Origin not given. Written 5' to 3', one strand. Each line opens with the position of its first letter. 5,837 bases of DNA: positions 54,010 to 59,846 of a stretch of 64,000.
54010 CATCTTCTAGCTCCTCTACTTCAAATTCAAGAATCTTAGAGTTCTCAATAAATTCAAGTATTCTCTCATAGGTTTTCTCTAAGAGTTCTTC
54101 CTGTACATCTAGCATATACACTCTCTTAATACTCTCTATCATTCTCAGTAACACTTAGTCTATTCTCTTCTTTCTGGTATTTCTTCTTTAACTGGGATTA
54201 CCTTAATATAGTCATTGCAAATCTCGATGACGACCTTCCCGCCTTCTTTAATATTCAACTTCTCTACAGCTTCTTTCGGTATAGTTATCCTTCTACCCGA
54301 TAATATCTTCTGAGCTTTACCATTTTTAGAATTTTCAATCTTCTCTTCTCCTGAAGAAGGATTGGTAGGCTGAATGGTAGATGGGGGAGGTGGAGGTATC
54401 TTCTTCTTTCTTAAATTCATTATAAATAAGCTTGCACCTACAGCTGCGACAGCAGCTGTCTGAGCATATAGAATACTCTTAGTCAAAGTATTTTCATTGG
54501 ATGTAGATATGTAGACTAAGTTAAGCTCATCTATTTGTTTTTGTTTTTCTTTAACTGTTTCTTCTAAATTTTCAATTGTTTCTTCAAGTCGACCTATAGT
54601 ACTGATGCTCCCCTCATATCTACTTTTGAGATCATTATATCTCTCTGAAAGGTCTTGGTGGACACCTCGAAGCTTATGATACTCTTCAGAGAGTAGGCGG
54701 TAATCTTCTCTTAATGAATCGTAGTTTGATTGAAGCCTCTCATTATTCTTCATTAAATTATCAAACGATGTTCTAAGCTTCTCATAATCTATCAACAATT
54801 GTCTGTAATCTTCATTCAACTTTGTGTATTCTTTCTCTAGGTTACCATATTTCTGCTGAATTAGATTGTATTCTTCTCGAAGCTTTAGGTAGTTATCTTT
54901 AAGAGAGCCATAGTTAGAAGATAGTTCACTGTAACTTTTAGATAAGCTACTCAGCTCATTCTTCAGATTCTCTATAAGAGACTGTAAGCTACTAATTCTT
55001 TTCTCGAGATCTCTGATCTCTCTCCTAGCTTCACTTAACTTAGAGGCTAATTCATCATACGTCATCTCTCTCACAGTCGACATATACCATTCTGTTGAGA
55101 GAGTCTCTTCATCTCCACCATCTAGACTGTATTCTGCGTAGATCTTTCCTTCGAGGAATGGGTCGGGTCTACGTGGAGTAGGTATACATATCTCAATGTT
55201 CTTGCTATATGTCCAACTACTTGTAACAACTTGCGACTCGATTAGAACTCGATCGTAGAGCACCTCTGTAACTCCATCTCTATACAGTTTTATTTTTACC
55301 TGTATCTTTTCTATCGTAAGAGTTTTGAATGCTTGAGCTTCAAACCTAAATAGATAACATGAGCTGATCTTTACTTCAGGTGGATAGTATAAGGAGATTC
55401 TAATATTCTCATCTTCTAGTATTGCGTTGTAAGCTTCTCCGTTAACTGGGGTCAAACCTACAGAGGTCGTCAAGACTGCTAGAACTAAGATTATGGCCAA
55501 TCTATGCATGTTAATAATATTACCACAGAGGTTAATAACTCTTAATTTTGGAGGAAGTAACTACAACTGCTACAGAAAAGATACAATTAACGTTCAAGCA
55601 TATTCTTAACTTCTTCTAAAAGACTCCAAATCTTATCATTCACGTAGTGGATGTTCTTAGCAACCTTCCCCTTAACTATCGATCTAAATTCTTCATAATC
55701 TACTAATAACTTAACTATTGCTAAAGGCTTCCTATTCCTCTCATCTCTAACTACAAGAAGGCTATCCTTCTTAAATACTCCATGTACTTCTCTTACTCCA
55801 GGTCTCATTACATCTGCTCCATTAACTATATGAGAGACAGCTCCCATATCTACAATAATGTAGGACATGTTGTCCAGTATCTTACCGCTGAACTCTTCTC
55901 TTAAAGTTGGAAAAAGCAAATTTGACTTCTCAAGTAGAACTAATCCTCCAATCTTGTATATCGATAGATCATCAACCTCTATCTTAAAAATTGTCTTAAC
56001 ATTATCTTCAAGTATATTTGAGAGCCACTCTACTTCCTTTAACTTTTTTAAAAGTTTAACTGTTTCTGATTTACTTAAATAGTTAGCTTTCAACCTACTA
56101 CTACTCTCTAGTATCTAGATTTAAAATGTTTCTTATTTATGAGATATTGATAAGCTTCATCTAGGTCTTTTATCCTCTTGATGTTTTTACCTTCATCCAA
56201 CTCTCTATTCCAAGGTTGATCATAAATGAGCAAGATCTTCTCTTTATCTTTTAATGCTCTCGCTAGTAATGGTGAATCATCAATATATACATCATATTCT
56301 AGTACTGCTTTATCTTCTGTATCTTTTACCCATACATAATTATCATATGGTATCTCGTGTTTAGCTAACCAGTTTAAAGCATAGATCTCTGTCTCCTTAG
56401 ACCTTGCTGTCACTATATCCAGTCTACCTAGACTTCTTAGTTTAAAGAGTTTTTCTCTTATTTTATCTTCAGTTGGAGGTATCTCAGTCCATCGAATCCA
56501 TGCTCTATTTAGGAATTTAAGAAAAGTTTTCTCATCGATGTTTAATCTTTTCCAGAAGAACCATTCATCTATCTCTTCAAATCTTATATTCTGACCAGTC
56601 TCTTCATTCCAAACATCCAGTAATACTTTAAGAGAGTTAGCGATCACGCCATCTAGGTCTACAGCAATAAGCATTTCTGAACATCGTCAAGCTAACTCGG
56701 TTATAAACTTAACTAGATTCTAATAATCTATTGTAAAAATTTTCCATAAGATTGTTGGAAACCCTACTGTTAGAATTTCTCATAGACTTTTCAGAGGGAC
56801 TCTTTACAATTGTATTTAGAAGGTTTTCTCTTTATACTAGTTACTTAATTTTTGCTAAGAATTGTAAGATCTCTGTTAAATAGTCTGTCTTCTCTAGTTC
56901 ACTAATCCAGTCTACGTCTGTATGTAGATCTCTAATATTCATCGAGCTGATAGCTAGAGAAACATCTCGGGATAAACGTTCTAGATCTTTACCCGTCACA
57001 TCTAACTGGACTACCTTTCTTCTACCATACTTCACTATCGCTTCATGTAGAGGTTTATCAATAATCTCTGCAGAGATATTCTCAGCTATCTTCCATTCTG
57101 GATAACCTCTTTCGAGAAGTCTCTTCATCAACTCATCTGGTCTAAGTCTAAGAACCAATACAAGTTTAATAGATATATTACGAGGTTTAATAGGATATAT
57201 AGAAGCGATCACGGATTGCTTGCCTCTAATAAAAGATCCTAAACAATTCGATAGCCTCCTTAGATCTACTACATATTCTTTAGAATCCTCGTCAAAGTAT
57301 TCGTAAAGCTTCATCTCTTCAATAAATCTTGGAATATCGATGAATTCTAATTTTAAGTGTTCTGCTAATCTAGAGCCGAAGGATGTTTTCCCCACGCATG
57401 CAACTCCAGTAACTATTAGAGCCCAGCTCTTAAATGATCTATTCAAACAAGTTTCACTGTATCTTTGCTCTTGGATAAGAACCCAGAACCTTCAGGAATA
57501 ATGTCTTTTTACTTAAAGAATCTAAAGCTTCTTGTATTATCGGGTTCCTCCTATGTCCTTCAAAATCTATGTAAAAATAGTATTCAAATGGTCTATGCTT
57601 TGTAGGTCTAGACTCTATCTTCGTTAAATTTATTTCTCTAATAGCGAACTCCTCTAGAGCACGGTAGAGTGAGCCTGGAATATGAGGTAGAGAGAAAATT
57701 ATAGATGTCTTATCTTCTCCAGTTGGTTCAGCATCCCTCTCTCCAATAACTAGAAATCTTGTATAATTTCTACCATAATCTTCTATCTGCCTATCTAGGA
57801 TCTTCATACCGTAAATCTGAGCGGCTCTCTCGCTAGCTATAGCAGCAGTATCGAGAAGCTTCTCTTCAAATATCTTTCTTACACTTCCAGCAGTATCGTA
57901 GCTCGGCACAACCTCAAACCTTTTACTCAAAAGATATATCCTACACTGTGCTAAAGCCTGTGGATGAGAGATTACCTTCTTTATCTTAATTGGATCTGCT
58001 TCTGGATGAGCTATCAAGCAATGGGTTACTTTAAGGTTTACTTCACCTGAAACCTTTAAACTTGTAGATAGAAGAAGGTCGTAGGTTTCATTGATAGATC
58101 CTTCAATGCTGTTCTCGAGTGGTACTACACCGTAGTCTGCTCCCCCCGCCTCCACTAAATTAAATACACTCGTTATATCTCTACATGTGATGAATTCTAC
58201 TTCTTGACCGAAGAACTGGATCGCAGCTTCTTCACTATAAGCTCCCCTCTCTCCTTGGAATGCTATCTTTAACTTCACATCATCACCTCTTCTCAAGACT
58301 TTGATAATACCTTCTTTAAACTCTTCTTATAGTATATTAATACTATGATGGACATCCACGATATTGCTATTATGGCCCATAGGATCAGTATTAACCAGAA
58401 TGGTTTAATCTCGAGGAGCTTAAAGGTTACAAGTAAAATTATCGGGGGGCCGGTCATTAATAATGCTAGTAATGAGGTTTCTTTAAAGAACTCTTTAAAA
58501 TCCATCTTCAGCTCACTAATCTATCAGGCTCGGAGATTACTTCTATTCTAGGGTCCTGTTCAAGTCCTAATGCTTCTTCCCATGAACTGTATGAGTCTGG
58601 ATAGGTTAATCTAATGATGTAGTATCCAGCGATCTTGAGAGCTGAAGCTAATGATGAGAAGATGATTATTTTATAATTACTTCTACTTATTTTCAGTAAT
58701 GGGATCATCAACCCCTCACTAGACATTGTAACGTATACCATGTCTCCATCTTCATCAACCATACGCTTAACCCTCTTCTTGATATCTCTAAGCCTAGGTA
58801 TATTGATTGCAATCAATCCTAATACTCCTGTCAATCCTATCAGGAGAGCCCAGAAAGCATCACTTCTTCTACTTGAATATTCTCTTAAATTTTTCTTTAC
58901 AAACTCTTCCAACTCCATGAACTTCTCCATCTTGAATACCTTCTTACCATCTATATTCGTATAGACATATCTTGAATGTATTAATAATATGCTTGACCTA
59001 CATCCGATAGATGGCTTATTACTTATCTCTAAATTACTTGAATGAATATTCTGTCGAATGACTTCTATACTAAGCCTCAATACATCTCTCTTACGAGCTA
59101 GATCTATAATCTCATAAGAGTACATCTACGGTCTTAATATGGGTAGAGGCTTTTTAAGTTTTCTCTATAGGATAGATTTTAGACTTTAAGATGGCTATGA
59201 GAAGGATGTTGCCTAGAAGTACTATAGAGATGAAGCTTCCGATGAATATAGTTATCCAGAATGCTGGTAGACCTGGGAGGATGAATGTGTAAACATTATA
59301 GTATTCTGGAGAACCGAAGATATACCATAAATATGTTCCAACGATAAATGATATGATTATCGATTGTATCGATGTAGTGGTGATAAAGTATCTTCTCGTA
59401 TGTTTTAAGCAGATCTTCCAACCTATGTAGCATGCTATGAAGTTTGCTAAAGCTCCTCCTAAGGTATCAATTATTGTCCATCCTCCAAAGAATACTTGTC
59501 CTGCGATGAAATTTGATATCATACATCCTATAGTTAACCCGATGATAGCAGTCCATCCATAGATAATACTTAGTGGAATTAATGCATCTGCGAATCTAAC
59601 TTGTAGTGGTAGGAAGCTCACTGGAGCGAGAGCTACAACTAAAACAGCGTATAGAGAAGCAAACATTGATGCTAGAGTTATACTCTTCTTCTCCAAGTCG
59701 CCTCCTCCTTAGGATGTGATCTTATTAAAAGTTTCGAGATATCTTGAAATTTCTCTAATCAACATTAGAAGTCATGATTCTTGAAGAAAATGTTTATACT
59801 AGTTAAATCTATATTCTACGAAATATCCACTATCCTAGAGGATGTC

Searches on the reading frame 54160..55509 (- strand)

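Call 11: search_protein_families(library=pfam, proteins=[window:54160-55509:-], max_evalue=0.001)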
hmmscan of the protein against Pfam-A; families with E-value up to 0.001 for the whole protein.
window:54160-55509:- (449 aa): 27 families (the best 25 are shown)
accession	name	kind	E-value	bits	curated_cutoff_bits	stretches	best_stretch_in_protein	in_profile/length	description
PF06160.17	EzrA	-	9.9e-09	34.5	39.6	1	156-246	94-184/557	Septation ring formation regulator, EzrA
PF06005.17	ZapB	-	3.8e-07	30.9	31.5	0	167-220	8-61/71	Cell division protein ZapB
PF13851.11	GAS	-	1.2e-06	28.5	32.3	1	155-241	46-135/200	Growth-arrest specific micro-tubule binding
PF04014.23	MazE_antitoxin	-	1.4e-06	28.6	24.7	1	407-443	9-46/48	Antidote-toxin recognition MazE, bacterial antitoxin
PF24423.1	OVT1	-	2.5e-06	28.2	30.9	0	205-278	1-74/100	Major antigen, helical domain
PF02090.21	SPAM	-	3e-06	27.7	35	0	148-274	11-130/142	Salmonella surface presentation of antigen gene type M protein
PF08614.16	ATG16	-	6.8e-06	26.8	33.7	1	152-239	98-185/200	Autophagy protein 16 (ATG16)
PF25450.1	Rab11-FIP3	-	8.5e-06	26.5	31.9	0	147-214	52-119/125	Rab11-FIP3-like domain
PF10473.14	CENP-F_leu_zip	-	9.5e-06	26.2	34.5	0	211-326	16-131/140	Leucine-rich repeats of kinetochore protein Cenp-F/LEK1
PF04102.17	SlyX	-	1.2e-05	26.3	30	0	308-330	15-37/67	SlyX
PF19220.6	Rod_CreS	-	1.5e-05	24.7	100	0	182-281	4-103/359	Crescentin, rod domain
PF10046.14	BLOC1_2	-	2.5e-05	25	33.4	0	260-321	19-83/96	Biogenesis of lysosome-related organelles complex-1 subunit 2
PF13870.11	CCDC113_CCDC96_CC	-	2.5e-05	24.5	31.6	0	153-277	53-175/177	CCDC113/CCDC96, coiled-coil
PF04977.20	DivIC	-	3.4e-05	24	28.9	0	156-193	17-54/80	Septum formation initiator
PF12325.13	TMF_TATA_bd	-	5.5e-05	23.7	29.1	0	172-239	14-84/115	TATA element modulatory factor 1 TATA binding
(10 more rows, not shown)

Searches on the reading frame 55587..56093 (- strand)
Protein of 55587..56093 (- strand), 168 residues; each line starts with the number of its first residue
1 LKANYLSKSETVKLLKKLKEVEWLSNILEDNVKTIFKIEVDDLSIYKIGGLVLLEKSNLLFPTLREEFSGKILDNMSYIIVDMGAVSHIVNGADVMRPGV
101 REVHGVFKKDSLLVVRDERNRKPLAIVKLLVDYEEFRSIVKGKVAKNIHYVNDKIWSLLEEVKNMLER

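Call 74: search_protein_families(library=pfam, proteins=[window:55587-56093:-], max_evalue=0.0001)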
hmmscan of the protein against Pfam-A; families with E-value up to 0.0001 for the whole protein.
window:55587-56093:- (168 aa): 1 family
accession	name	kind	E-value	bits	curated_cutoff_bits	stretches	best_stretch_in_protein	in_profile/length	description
PF01472.26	PUA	-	3.3e-15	56.2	24.8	1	78-150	2-73/74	PUA domain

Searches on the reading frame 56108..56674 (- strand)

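Call 74: search_protein_families(library=pfam, proteins=[window:56108-56674:-], max_evalue=0.0001)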
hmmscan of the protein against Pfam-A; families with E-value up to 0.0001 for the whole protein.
window:56108-56674:- (188 aa): 1 family
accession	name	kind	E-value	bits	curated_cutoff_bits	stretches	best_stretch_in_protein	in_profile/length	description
PF06941.18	NT5C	-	2e-17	64.1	24.8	1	1-182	2-178/180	5' nucleotidase, deoxy (Pyrimidine), cytosolic type C protein (NT5C)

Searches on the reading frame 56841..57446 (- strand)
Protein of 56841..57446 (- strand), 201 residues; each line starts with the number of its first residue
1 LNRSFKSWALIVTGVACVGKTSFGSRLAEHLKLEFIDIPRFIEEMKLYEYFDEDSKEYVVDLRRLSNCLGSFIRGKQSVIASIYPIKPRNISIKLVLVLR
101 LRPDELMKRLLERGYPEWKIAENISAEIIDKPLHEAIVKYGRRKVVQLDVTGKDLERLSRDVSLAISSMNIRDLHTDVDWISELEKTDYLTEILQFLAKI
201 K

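Call 11: search_protein_families(library=pfam, proteins=[window:56841-57446:-], max_evalue=0.001)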
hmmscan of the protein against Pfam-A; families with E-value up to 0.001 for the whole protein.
window:56841-57446:- (201 aa): 2 families
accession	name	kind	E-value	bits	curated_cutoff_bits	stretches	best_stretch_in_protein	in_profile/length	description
PF13238.12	AAA_18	-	9.2e-17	62.1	29.4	1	11-130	2-128/128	AAA domain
PF01202.28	SKI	-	2.2e-06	28.3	22.1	1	17-112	2-104/159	Shikimate kinase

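Call 75: search_protein_families(library=ncbifam, proteins=[window:56841-57446:-], max_evalue=0.001)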
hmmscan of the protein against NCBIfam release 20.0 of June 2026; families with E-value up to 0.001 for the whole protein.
window:56841-57446:- (201 aa): 5 families
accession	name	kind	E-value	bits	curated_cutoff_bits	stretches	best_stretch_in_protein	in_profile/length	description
NF003012.0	PRK03839.1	equivalog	5e-23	82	152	1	11-191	4-176/180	putative kinase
NF001866.0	PRK00625.1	equivalog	3.7e-06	27.2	142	1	10-43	3-36/173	shikimate kinase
NF010553.0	PRK13947.1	equivalog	6.8e-06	26.4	204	1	10-63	4-60/173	shikimate kinase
NF010552.0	PRK13946.1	equivalog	9.2e-05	22.1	186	1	7-57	23-76/198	shikimate kinase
NF010555.0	PRK13949.1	equivalog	0.00056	20.1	180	1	11-45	5-39/175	shikimate kinase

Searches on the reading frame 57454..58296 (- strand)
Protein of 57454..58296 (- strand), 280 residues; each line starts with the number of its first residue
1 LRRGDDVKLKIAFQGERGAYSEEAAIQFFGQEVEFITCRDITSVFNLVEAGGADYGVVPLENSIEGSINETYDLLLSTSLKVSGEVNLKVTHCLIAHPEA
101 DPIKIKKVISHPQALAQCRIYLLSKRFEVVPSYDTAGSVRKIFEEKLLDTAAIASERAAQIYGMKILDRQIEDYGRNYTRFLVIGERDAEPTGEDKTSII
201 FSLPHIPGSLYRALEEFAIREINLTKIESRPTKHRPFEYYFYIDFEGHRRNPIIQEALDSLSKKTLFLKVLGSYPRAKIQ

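Call 11: search_protein_families(library=pfam, proteins=[window:57454-58296:-], max_evalue=0.001)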
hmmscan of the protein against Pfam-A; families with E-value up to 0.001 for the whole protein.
window:57454-58296:- (280 aa): 2 families
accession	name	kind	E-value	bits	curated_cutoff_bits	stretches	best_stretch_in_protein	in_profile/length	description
PF00800.23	PDT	-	3e-64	216.6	25.2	1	11-187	1-179/181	Prephenate dehydratase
PF01842.31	ACT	-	5e-08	33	27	1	197-261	1-64/66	ACT domain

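Call 75: search_protein_families(library=ncbifam, proteins=[window:57454-58296:-], max_evalue=0.001)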
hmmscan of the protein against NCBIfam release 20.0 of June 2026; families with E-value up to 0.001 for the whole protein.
window:57454-58296:- (280 aa): 4 families
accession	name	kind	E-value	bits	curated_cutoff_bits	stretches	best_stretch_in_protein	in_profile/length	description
NF008865.0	PRK11898.1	equivalog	6.7e-85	284.6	219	1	9-279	2-281/284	prephenate dehydratase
NF008866.0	PRK11899.1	equivalog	1.8e-68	230.9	359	1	8-278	5-277/283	prephenate dehydratase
NF007910.0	PRK10622.1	equivalog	3.1e-55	187.6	577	1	9-278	104-379/386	bifunctional chorismate mutase/prephenate dehydratase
TIGR01268.1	Phe4hydrox_tetr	equivalog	2.4e-09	36.5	704.8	1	194-265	14-84/436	phenylalanine 4-monooxygenase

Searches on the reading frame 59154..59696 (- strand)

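Call 74: search_protein_families(library=pfam, proteins=[window:59154-59696:-], max_evalue=0.0001)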
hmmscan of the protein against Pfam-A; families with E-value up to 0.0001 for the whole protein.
window:59154-59696:- (180 aa): 1 family
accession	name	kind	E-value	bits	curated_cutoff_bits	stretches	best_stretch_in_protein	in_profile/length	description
PF06177.16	QueT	-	4.9e-25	88.9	33.7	1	6-169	1-139/141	QueT transporter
